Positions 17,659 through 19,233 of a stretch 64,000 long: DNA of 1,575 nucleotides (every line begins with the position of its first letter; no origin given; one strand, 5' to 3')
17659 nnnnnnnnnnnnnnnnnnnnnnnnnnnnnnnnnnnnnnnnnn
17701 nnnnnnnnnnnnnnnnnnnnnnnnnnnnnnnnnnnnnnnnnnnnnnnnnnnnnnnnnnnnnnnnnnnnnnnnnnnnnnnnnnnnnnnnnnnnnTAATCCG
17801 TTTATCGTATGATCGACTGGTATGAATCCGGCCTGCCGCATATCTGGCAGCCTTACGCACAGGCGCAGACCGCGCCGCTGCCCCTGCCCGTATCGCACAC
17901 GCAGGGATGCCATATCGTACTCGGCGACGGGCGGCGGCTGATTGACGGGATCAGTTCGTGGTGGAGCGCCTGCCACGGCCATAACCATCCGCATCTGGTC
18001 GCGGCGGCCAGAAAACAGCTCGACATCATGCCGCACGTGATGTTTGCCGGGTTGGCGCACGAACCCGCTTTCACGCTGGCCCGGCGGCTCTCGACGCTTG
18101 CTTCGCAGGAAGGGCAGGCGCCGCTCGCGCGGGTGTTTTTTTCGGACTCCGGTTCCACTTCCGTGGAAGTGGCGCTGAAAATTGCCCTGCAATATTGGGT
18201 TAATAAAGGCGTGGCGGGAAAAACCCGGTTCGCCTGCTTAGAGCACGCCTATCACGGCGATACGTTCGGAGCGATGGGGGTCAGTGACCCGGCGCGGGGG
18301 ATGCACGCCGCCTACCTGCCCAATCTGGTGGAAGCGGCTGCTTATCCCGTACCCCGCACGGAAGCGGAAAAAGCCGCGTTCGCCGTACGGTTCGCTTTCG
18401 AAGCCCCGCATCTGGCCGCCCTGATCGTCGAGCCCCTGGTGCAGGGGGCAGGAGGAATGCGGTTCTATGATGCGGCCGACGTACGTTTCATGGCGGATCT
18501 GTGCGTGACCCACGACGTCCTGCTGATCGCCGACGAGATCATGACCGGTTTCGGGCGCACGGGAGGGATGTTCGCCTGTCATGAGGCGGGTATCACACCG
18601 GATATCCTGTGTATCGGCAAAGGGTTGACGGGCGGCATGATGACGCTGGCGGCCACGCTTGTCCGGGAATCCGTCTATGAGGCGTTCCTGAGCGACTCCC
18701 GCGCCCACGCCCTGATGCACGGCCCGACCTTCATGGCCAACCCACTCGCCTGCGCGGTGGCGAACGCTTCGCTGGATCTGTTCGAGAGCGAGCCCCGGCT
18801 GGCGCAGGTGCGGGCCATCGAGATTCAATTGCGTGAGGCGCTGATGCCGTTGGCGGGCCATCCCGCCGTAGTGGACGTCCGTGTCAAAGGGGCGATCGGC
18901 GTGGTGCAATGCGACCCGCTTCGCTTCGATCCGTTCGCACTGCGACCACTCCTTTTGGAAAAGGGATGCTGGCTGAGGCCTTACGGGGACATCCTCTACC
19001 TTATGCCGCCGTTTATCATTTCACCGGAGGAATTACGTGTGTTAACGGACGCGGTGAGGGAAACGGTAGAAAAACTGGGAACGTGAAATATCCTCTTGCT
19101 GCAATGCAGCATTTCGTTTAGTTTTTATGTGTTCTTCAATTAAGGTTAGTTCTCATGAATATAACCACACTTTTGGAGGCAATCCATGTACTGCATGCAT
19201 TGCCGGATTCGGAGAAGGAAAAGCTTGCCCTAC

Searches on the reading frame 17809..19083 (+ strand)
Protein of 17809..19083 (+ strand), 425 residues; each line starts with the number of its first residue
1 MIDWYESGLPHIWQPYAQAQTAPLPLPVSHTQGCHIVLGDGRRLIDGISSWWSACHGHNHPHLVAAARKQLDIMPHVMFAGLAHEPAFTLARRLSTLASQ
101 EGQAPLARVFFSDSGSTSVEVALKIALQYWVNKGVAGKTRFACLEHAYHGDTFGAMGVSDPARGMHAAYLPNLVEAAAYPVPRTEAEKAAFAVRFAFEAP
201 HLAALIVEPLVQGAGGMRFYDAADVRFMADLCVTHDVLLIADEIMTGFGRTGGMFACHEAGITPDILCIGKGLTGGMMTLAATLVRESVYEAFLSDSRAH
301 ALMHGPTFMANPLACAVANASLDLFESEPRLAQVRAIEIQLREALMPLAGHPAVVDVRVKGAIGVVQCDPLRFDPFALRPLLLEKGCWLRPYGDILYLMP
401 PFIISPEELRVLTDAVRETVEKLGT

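Call 4: search_protein_families(library=pfam, proteins=[window:17809-19083:+], max_evalue=0.1)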
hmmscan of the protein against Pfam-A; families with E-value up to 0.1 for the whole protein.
window:17809-19083:+ (425 aa): 1 family
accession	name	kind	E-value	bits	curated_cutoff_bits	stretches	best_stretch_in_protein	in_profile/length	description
PF00202.27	Aminotran_3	-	4.5e-103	345.5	30.5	1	19-418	4-401/403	Aminotransferase class-III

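Call 10: find_related_loci(query=window:17809-19083:+, collection=genome_contigs, flank=6000)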
Query window:17809-19083:+ (425 aa) in genome_contigs; peptide patterns used: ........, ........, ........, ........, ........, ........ (x = any residue, [..] = any of these).
600 stretches matched a pattern (row limit reached: there are more); 598 encode a relative of the query (tblastn E <= 1e-3); the best 80 are kept; 80 distinct loci.
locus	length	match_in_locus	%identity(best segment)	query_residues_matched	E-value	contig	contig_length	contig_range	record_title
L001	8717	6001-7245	56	3-423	6e-156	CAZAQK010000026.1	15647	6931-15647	MAG TPA_asm: uncultured Rickettsiales bacterium isolate SRP199154_co2_87 genome assembly, contig: NODE_2369_length_15647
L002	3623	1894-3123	57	3-416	2e-159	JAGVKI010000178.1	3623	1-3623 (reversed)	MAG: Alphaproteobacteria bacterium isolate SW_32 c_000000091312, whole genome shotgun sequence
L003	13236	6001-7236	55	1-421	9e-152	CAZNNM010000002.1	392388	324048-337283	MAG TPA_asm: uncultured Rickettsiales bacterium isolate SRP199154_co2_81 genome assembly, contig: NODE_3_length_392388_c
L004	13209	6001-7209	57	11-417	1e-150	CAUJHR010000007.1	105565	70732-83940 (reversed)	MAG: Pseudomonadota bacterium isolate KLAP47 genome assembly, contig: KLAP47_560297, whole genome shotgun sequence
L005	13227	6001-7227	59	4-417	6e-148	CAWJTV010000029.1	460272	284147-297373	MAG: uncultured Planctomycetota bacterium isolate MFD04463.bin.2.167 genome assembly, contig: contig_39773, whole genome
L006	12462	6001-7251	55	3-424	7e-148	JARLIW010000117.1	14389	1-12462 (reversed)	MAG: Beijerinckiaceae bacterium isolate MAG_BA168 MetaBAT2_Bin_168_sub_Anoxic_k141_356854, whole genome shotgun sequence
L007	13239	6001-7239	55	4-420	5e-147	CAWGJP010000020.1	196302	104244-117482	MAG: uncultured Alphaproteobacteria bacterium isolate MFD02671.bin.1.117 genome assembly, contig: contig_7784, whole gen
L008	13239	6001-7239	55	3-420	5e-147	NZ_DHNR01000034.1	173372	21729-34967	MAG: Acetobacter sp. UBA5411 UBA5411_contig_4926, whole genome shotgun sequence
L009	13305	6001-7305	56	2-420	2e-146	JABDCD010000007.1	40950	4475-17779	MAG: Alphaproteobacteria bacterium isolate BWMinControl_Nextera46_MAG5 3300020797.a:Ga0207022_10028, whole genome shotgu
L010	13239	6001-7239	55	3-420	5e-145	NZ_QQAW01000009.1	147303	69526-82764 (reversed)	Gluconacetobacter liquefaciens strain DSM 5603 Ga0215678_109, whole genome shotgun sequence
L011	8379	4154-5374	55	12-423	1e-144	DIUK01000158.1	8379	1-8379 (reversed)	MAG TPA_asm: Rhodocyclaceae bacterium UBA6160 UBA6160_contig_89321, whole genome shotgun sequence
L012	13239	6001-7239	56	3-420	7e-144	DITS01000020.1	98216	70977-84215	MAG TPA_asm: Alphaproteobacteria bacterium UBA6178 UBA6178_contig_10824, whole genome shotgun sequence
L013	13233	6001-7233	54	1-416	2e-141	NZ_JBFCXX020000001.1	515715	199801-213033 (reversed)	Acetobacter fabarum strain LX16 NODE_1_length_515715_cov_30.344094, whole genome shotgun sequence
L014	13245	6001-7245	55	3-422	2e-141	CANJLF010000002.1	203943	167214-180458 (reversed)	MAG: Candidatus Marinimicrobia bacterium isolate RH-23may17-65 genome assembly, contig: RH-23may17-C303, whole genome sh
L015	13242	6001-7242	54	3-420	8e-141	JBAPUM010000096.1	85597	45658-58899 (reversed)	MAG: Xanthobacteraceae bacterium isolate MFD00673_ilm_asm_bin4 k127_194496, whole genome shotgun sequence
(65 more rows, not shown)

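Call 66: find_homologous_proteins(query=window:17809-19083:+, max_evalue=1e-100)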
Query window:17809-19083:+ (425 aa): 7602 proteins with E <= 1e-100 among 8000 candidates; the best 120 are listed.
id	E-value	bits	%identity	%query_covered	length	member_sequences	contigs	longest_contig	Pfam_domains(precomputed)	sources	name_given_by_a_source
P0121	5.0e-288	973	100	100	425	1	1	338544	PF00202.28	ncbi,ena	-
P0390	9.8e-222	755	78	99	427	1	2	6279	PF00202.28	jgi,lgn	jgi:adenosylmethionine-8-amino-7-oxononanoate aminotransferase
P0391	5.0e-215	733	77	98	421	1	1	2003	PF00202.28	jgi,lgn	jgi:adenosylmethionine-8-amino-7-oxononanoate aminotransferase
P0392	3.9e-214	730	78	99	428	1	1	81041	PF00202.28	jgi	jgi:adenosylmethionine---8-amino-7-oxononanoate aminotransferase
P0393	1.8e-199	682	71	99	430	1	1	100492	PF00202.28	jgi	jgi:adenosylmethionine---8-amino-7-oxononanoate aminotransferase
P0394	1.9e-195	668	72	99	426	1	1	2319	PF00202.28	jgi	jgi:adenosylmethionine---8-amino-7-oxononanoate aminotransferase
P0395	2.1e-191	655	69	100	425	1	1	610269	PF00202.28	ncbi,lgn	-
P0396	1.7e-190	652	69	98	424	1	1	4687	PF00202.28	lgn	-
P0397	2.3e-187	642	69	100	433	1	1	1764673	PF00202.28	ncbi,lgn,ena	-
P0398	4.1e-184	631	68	98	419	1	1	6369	PF00202.28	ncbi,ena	-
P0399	9.9e-184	630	69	99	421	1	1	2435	PF00202.28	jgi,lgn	jgi:adenosylmethionine-8-amino-7-oxononanoate aminotransferase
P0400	1.1e-182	626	66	99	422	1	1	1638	PF00202.28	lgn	-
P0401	3.0e-180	618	66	98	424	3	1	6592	PF00202.28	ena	-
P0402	1.2e-179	616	65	99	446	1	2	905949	PF00202.28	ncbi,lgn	-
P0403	2.2e-176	605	65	99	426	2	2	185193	PF00202.28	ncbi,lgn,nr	ncbi:MAG: adenosylmethionine--8-amino-7-oxononanoate transaminase [Alphaproteobacteria bacterium]|nr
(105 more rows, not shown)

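Call 68: find_encoding_contigs(protein=P0392, flank=7000, max_places=2)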
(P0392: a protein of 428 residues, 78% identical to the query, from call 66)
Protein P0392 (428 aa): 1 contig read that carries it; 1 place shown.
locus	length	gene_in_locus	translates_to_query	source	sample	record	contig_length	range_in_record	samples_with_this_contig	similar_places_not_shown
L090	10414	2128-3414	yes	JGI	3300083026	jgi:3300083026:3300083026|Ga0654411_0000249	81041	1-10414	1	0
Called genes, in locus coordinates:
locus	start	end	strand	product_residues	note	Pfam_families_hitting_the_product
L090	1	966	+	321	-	?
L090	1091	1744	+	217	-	-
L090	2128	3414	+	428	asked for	PF00202:Aminotran_3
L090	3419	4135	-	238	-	PF04191:PEMT, PF04140:ICMT (weak)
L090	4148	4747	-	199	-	PF06055:ExoD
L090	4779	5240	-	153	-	-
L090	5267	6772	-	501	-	PF02397:Bac_transf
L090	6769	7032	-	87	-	-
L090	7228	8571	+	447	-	PF02737:3HCDH_N (weak), PF03446:NAD_binding_2 (faint), PF03721:UDPG_MGDP_dh_N, PF03807:F420_oxidored (faint), PF00984:UDPG_MGDP_dh, PF03720:UDPG_MGDP_dh_C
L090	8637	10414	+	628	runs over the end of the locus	PF00496:SBP_bac_5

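Call 69: find_encoding_contigs(protein=P0395, flank=7000, max_places=2)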
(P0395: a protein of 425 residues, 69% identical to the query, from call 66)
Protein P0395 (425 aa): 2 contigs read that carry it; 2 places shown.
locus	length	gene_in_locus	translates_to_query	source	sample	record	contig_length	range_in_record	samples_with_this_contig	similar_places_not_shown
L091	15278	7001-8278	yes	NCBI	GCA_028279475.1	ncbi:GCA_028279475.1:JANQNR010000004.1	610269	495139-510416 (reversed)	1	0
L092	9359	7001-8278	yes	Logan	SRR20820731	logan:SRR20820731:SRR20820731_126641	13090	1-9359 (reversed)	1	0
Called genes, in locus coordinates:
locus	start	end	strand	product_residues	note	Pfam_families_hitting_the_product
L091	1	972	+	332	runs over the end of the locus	PF12849:PBP_like_2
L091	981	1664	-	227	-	-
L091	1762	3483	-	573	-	PF02776:TPP_enzyme_N, PF00205:TPP_enzyme_M, PF02775:TPP_enzyme_C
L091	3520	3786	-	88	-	PF06233:Usg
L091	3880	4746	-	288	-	PF02678:Pirin, PF05726:Pirin_C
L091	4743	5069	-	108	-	PF07345:ATPaseInh_sub_z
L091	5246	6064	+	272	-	PF01259:SAICAR_synt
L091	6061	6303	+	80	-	PF02700:PurS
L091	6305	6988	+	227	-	PF13507:GATase_5, PF01965:DJ-1_PfpI (weak), PF07685:GATase_3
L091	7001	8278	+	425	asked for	PF00202:Aminotran_3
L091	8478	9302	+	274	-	-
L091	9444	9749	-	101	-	PF18291:HU-HIG (weak), PF00216:Bac_DNA_binding, PF18175:HU-CCDC81_bac_2 (faint)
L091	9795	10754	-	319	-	PF00108:Thiolase_N, PF08545:ACP_syn_III, PF08541:ACP_syn_III_C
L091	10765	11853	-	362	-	PF02504:FA_synthesis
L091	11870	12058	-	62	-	PF01783:Ribosomal_L32p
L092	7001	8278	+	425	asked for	PF00202:Aminotran_3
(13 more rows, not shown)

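Call 70: search_protein_families(library=pfam, proteins=[L090:1091-1741:+, L090:1-963:+], max_evalue=0.01)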
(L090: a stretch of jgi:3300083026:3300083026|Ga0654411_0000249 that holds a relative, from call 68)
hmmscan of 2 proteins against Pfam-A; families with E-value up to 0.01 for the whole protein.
L090:1091-1741:+ (217 aa): 0 families

L090:1-963:+ (321 aa): 12 families
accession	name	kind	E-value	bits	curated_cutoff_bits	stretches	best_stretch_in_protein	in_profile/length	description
PF07724.20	AAA_2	-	4.5e-69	232.2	27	1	61-225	1-166/166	AAA domain (Cdc48 subfamily)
PF10431.15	ClpB_D2-small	-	2e-28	98.7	21.9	1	231-311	1-81/81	C-terminal, D2-small domain, of ClpB protein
PF07728.20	AAA_5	-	8.1e-14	52.2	22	1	66-184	2-122/139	AAA domain (dynein-related subfamily)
PF00004.35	AAA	-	1.3e-08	35.8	21.2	1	67-185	2-110/131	ATPase family associated with various cellular activities (AAA)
PF00158.32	Sigma54_activat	-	5.7e-05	23.3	20.2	1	65-173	24-134/168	Sigma-54 interaction domain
PF13191.12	AAA_16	-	7.4e-05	23.7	32.6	1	35-145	2-103/167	AAA ATPase domain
PF13401.12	AAA_22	-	0.00027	21.7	27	1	66-160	8-109/130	AAA domain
PF20030.5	bpMoxR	-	0.0011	18.5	27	1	67-167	35-129/205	MoxR domain in the MoxR-vWA-beta-propeller ternary systems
PF00437.27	T2SSE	-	0.0016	17.6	24.9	1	60-140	139-217/370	Type II/IV secretion system protein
PF12775.13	AAA_7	-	0.0017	18.3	25.8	1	65-112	35-82/181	P-loop containing dynein motor region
PF13177.12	DNA_pol3_delta2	-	0.002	18.6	27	0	60-92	16-48/161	DNA polymerase III, delta subunit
PF07726.17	AAA_3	-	0.0083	16.5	27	0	72-183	8-109/131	ATPase family associated with various cellular activities (AAA)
